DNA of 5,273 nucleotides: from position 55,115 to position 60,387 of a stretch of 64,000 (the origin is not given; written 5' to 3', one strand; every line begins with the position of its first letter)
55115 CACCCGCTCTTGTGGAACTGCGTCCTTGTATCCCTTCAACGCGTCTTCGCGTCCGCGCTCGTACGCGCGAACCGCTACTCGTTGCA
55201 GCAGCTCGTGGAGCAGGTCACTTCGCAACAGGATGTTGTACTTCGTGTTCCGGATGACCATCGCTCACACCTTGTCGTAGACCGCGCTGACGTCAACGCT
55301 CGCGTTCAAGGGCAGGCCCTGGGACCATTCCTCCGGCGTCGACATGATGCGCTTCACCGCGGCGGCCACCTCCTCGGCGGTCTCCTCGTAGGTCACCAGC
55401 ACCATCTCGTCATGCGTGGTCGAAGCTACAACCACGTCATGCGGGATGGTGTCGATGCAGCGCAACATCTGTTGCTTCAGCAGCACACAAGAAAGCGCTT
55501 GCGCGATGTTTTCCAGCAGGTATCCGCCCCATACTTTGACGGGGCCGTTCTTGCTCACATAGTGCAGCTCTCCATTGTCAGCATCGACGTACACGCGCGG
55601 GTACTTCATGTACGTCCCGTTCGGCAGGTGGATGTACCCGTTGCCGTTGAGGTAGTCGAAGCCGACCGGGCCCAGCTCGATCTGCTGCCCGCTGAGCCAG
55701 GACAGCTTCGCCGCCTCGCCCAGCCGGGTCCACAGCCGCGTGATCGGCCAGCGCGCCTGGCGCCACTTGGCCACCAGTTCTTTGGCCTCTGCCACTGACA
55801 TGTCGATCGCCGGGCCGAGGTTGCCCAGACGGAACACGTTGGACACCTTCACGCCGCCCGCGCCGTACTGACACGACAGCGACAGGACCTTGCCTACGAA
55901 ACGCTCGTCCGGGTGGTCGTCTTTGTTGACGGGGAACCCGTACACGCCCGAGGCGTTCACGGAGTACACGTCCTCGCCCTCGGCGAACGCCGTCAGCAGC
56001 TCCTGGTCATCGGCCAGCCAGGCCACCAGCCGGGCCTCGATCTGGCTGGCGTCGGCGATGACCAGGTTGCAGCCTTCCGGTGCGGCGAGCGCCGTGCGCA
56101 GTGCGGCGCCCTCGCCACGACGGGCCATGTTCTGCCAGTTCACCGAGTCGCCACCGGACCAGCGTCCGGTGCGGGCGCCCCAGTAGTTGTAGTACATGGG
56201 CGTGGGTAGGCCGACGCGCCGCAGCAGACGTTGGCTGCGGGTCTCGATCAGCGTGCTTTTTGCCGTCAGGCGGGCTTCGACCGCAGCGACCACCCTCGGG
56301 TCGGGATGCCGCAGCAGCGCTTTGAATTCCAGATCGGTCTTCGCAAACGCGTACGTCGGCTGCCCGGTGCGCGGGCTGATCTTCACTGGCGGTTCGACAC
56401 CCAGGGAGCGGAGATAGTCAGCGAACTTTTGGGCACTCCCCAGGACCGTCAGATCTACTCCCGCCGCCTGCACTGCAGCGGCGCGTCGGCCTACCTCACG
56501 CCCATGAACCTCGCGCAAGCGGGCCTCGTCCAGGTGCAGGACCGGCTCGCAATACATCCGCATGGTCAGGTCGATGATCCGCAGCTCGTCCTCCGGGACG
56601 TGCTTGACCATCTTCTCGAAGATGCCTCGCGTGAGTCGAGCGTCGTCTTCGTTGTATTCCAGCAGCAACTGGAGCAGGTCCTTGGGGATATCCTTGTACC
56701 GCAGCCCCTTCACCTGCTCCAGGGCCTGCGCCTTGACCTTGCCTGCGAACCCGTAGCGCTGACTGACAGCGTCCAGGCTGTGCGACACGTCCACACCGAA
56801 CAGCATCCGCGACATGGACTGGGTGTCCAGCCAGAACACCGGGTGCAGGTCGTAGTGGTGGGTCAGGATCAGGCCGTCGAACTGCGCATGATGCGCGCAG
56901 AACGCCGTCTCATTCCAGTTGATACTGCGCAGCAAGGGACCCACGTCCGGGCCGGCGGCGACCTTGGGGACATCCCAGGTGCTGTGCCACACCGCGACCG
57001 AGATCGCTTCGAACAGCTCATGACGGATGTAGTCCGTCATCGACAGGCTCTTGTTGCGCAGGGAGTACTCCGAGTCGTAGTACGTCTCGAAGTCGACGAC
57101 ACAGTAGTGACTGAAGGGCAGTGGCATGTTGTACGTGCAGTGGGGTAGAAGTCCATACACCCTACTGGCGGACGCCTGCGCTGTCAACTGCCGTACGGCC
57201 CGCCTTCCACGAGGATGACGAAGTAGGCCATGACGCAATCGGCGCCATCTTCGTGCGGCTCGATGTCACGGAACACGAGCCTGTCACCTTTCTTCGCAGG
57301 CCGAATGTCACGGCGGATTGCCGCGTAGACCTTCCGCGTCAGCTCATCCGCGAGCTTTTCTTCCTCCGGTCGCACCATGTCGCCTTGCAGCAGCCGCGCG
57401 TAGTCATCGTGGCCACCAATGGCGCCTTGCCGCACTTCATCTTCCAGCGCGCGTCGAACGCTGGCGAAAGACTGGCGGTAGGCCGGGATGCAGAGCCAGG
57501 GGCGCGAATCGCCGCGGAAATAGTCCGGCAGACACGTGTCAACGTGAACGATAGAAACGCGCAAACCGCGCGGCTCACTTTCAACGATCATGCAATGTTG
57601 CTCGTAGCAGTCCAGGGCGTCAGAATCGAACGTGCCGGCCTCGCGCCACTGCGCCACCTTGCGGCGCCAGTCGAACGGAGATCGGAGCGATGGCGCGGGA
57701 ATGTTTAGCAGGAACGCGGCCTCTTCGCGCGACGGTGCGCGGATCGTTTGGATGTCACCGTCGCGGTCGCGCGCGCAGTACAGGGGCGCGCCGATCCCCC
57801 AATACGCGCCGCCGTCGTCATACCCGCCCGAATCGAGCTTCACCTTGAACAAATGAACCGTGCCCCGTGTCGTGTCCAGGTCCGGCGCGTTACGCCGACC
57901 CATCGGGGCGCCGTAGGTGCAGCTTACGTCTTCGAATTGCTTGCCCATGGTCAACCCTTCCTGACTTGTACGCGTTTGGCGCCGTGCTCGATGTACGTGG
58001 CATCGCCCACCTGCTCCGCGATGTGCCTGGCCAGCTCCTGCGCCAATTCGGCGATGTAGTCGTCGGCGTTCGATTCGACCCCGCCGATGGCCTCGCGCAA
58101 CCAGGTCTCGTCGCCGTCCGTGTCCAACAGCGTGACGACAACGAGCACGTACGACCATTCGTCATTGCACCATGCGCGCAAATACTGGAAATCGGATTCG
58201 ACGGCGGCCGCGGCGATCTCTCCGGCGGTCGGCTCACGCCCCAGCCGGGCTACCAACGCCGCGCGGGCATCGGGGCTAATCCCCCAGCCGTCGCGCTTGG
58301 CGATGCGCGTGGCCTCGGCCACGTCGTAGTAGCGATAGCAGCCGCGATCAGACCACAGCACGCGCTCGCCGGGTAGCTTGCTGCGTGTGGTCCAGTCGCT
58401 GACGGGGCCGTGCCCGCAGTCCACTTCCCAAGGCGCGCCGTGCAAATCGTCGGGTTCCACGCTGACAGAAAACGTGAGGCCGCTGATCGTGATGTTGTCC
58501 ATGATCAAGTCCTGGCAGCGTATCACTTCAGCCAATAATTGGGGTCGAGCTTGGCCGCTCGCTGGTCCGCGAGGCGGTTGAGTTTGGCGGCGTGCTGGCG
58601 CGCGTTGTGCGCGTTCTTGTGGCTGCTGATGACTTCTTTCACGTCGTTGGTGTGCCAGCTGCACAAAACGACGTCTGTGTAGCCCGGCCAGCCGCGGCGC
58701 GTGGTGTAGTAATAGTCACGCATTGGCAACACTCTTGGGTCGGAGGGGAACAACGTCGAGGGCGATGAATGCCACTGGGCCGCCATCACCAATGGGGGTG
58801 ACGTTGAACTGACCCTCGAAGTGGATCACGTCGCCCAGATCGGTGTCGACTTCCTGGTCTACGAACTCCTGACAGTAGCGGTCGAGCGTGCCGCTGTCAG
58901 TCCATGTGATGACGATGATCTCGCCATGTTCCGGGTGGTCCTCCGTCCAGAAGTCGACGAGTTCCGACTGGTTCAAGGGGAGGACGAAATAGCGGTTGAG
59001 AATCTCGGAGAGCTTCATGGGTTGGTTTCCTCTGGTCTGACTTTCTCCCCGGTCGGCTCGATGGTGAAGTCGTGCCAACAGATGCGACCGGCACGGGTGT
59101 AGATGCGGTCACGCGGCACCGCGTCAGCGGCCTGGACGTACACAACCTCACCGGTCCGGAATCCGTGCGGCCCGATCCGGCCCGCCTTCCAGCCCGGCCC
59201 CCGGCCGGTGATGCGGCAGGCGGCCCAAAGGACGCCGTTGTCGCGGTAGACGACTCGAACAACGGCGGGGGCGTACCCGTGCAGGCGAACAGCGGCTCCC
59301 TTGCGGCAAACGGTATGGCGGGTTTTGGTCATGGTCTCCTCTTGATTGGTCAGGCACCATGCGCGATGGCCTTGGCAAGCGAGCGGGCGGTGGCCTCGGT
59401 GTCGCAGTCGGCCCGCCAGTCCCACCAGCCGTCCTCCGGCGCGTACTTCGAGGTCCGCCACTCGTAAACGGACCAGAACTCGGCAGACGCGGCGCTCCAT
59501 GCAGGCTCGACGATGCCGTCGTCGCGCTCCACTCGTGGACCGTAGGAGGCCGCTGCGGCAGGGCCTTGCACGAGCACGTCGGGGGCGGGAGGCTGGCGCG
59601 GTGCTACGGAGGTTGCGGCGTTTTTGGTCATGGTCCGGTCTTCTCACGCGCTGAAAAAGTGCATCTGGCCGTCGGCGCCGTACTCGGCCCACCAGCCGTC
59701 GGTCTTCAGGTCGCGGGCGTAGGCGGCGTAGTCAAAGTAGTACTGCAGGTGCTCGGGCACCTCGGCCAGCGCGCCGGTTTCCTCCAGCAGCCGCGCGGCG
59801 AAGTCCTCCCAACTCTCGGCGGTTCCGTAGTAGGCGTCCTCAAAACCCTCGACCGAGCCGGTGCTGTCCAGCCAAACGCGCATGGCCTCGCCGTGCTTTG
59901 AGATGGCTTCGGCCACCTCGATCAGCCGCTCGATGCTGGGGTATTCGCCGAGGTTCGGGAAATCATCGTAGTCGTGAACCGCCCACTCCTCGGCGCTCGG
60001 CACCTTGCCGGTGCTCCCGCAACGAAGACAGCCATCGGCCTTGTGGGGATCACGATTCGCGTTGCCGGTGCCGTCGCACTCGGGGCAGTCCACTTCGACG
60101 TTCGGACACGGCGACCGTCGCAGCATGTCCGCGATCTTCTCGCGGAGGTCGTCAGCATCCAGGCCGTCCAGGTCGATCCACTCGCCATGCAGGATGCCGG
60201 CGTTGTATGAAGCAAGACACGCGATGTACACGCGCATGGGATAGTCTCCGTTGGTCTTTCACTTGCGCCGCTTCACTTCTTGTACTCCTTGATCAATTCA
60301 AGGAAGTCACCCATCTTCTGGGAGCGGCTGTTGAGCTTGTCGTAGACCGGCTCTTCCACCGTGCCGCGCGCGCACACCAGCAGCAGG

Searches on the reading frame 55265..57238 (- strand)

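Call 16: search_protein_families(library=phrogs, proteins=[window:55265-57238:-], max_evalue=0.001)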
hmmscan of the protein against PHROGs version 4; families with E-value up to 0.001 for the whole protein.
window:55265-57238:- (657 aa): 7 families
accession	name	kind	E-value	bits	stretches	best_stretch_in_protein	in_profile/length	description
phrog_17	-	DNA, RNA and nucleotide metabolism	4.6e-82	277.7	1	43-651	670-1227/1445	DNA polymerase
phrog_10285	-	DNA, RNA and nucleotide metabolism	7.3e-38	131.4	1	367-656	31-320/321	DNA polymerase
phrog_7766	-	DNA, RNA and nucleotide metabolism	6.1e-22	78.9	1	481-656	4-185/186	DNA polymerase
phrog_2573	-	DNA, RNA and nucleotide metabolism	6e-11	43.1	1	388-637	15-251/336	DNA polymerase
phrog_403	-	DNA, RNA and nucleotide metabolism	1.7e-06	28.2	1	133-215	171-251/321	DNA polymerase exonuclease subunit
phrog_192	-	DNA, RNA and nucleotide metabolism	4e-06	27.4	1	109-164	186-246/397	DNA polymerase exonuclease subunit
phrog_23226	-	DNA, RNA and nucleotide metabolism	2.8e-05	23.8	1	350-433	298-382/611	DNA polymerase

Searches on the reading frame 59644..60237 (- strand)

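Call 16: search_protein_families(library=phrogs, proteins=[window:59644-60237:-], max_evalue=0.001)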
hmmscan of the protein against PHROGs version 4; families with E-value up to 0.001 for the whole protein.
window:59644-60237:- (197 aa): 4 families
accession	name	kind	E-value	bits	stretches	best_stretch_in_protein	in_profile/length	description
phrog_2059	-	moron, auxiliary metabolic gene and host takeover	4e-32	112.9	1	1-183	3-166/181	anti-restriction protein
phrog_14321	-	moron, auxiliary metabolic gene and host takeover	4.3e-09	37.9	1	128-180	120-171/183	anti-restriction protein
phrog_9614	-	unknown function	1.9e-06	29.1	1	127-180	115-167/180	-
phrog_9961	-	unknown function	7.3e-06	27.6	1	49-106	8-64/99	-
